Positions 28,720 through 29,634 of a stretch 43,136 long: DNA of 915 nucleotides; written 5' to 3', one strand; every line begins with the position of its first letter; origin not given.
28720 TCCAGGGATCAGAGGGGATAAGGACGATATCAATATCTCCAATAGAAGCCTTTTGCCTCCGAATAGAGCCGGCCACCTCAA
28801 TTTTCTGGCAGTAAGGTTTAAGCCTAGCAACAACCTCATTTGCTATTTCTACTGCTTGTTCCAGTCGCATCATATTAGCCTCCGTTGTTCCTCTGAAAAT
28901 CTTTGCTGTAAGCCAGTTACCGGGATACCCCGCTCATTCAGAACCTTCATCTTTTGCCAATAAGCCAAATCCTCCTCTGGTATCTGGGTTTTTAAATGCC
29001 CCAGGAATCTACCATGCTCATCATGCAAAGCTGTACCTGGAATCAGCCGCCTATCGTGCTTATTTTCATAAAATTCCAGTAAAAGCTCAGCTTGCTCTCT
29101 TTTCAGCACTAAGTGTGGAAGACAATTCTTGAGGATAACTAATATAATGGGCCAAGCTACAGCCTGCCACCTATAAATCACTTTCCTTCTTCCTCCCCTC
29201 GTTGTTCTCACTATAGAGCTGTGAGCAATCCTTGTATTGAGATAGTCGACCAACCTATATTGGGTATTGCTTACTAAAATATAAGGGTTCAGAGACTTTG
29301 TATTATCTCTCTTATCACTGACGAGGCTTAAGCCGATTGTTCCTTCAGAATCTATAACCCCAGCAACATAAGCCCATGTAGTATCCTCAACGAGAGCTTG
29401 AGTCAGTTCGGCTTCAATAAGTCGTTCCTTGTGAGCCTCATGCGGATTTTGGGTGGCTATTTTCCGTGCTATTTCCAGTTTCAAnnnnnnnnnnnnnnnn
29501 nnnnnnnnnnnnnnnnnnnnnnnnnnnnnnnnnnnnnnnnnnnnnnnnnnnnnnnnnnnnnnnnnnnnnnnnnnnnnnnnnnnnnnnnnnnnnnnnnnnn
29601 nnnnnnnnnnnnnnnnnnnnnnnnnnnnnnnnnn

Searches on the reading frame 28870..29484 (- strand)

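Call 43: search_protein_families(library=pfam, proteins=[window:28870-29484:-], max_evalue=0.01)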
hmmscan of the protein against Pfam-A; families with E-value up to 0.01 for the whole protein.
window:28870-29484:- (204 aa): 0 families

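Call 61: search_protein_families(library=phrogs, proteins=[window:28870-29484:-], max_evalue=0.01)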
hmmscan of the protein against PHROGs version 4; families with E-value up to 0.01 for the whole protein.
window:28870-29484:- (204 aa): 1 family
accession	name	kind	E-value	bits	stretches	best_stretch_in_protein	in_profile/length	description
phrog_5046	-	DNA, RNA and nucleotide metabolism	4.4e-14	54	1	33-145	4-116/161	HNH endonuclease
